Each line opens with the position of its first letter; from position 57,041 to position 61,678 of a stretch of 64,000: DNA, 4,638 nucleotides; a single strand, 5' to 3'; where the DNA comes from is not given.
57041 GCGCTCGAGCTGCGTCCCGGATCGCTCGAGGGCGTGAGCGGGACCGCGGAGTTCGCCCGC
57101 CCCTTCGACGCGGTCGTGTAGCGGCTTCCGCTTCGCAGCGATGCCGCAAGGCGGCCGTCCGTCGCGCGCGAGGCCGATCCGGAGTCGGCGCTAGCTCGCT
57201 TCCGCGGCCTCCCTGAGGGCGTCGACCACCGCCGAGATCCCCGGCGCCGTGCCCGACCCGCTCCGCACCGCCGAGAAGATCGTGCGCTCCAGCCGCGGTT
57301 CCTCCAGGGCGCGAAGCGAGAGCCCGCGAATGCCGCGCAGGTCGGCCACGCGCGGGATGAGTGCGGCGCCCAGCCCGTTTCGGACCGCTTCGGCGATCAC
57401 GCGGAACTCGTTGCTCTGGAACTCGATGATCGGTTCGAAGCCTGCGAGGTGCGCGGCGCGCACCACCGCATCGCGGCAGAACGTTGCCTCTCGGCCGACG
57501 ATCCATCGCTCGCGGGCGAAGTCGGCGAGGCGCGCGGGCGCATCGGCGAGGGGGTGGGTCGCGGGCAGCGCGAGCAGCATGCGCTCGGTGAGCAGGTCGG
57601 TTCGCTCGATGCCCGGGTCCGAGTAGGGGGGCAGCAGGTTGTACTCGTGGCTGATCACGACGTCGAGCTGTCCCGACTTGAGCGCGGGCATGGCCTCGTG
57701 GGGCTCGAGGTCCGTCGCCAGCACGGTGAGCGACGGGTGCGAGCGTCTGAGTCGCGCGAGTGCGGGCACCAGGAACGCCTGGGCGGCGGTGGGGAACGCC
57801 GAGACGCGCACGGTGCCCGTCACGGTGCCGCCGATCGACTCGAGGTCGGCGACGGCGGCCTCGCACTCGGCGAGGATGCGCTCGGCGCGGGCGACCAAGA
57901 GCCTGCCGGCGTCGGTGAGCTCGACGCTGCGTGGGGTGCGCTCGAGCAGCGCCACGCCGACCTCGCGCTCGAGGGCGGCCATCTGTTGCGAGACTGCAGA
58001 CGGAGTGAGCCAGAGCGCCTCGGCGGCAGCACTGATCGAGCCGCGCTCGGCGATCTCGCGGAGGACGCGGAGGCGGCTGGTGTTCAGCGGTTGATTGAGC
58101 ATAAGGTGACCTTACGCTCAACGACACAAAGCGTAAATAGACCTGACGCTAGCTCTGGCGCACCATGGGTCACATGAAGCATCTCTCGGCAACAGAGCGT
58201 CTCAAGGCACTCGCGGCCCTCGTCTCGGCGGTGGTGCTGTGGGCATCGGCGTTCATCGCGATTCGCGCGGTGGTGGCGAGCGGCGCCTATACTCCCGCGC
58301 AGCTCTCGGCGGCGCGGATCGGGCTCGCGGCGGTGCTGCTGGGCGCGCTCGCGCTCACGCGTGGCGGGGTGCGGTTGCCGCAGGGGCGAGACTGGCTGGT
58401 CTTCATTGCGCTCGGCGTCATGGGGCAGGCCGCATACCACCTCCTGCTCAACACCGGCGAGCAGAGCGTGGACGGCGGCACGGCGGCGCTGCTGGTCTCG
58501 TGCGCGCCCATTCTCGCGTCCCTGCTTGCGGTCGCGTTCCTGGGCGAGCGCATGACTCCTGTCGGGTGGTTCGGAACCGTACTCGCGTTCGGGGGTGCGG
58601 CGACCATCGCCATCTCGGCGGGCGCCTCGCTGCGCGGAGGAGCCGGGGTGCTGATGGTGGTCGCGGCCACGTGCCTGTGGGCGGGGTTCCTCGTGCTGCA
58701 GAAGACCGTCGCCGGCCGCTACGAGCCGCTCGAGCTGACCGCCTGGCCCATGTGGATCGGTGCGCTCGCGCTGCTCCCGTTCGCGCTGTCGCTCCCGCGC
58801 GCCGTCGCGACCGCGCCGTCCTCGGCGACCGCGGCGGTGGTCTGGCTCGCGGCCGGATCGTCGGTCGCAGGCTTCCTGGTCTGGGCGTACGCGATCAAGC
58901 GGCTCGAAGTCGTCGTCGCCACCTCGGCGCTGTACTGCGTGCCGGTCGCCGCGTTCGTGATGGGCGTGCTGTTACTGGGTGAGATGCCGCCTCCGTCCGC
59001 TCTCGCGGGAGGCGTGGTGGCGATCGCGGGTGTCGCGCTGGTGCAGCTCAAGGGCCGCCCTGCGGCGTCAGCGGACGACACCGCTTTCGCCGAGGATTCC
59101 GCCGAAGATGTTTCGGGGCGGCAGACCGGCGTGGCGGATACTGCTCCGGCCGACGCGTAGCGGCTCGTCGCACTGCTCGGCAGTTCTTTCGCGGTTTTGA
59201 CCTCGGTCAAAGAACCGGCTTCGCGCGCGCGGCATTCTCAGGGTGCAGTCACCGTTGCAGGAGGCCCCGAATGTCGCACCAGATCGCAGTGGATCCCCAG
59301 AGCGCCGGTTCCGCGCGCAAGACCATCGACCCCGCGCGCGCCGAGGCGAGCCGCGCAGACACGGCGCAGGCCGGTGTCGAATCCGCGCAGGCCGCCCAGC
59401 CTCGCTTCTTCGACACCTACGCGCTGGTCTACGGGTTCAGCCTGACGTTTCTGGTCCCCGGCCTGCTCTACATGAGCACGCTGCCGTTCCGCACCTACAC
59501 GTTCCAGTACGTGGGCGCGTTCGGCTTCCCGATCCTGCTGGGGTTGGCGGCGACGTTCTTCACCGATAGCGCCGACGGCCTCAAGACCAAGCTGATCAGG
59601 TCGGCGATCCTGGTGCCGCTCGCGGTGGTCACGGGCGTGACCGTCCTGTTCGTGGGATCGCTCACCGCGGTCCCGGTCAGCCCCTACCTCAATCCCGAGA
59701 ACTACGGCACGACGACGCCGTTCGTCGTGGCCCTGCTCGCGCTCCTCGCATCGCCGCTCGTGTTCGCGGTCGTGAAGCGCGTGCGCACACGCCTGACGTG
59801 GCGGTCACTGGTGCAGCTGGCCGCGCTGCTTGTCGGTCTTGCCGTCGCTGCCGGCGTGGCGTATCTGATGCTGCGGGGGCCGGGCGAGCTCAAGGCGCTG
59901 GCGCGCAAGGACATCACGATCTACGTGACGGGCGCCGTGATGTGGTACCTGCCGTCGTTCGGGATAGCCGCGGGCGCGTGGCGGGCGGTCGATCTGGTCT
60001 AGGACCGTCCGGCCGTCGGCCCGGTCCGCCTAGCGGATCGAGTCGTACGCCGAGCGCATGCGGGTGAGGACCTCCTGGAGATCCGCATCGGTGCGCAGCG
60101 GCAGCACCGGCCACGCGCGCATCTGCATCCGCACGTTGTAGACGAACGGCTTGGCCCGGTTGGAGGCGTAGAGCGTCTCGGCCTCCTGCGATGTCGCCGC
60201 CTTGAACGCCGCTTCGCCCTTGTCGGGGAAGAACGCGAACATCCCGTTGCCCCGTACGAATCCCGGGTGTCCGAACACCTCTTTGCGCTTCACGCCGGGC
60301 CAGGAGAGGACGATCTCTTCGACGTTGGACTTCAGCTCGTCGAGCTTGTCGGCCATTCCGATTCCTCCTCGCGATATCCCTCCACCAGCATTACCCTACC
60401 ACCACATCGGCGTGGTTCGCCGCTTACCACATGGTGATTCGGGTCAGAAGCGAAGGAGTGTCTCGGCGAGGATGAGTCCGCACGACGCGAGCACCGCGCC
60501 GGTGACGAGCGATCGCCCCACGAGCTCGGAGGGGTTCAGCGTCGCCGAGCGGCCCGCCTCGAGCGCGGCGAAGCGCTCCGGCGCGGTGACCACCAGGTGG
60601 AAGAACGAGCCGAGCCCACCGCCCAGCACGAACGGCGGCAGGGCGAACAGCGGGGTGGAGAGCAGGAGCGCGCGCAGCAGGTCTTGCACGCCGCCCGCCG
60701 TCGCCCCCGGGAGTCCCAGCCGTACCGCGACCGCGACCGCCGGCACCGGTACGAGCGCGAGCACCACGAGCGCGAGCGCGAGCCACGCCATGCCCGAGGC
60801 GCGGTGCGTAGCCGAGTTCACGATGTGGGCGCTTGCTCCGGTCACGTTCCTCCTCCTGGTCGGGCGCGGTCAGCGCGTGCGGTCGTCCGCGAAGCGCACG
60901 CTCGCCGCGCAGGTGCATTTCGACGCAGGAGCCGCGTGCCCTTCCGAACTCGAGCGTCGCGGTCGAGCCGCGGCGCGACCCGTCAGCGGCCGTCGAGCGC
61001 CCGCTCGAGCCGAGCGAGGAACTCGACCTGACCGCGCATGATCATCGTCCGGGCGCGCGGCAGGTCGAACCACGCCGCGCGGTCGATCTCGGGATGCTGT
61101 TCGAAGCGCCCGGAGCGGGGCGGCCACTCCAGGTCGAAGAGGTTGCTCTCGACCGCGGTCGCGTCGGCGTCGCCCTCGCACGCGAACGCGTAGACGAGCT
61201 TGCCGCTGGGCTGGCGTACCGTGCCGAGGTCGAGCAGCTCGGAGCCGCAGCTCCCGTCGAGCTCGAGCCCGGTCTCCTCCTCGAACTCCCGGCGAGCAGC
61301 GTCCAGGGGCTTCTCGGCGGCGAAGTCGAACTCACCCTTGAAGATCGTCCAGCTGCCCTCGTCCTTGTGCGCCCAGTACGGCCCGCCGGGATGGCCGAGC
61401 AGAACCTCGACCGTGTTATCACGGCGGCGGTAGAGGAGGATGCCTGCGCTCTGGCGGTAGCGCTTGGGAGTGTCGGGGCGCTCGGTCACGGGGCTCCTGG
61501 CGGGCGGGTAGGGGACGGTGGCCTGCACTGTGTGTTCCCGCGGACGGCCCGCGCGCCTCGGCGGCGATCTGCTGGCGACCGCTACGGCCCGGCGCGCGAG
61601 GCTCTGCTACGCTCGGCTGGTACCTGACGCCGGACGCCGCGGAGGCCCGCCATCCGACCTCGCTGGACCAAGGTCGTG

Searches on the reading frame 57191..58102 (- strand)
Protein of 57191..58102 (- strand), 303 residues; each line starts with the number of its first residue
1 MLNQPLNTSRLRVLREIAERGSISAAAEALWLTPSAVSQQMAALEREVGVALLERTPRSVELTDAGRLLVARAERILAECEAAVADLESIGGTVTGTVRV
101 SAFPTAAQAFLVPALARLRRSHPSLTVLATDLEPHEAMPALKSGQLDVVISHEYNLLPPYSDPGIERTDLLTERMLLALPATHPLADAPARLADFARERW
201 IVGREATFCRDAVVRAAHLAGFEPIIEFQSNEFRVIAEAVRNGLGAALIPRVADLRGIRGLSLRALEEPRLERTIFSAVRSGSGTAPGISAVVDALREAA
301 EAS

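Call 65: search_protein_families(library=pfam, proteins=[window:57191-58102:-], max_evalue=0.0001)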
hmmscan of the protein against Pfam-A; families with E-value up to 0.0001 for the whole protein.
window:57191-58102:- (303 aa): 2 families
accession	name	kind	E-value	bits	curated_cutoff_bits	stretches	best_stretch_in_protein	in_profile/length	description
PF03466.25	LysR_substrate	-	8.4e-41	140.1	28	1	93-300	3-208/209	LysR substrate binding domain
PF00126.33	HTH_1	-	2.6e-21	75.8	26.6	1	10-67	3-60/60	Bacterial regulatory helix-turn-helix protein, lysR family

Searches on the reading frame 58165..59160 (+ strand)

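Call 65: search_protein_families(library=pfam, proteins=[window:58165-59160:+], max_evalue=0.0001)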
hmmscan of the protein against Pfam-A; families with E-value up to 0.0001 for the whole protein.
window:58165-59160:+ (331 aa): 1 family
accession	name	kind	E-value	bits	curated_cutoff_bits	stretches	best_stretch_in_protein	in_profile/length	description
PF00892.27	EamA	-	3.3e-39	134.7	28.2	2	15-148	3-133/135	EamA-like transporter family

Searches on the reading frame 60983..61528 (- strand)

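Call 66: search_protein_families(library=pfam, proteins=[window:60983-61528:-], max_evalue=0.0001)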
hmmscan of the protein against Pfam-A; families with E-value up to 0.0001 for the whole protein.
window:60983-61528:- (181 aa): 1 family
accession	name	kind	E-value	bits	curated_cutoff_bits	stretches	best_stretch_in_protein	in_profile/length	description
PF00293.34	NUDIX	-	5.2e-10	39.9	21.1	1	24-171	2-131/134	NUDIX domain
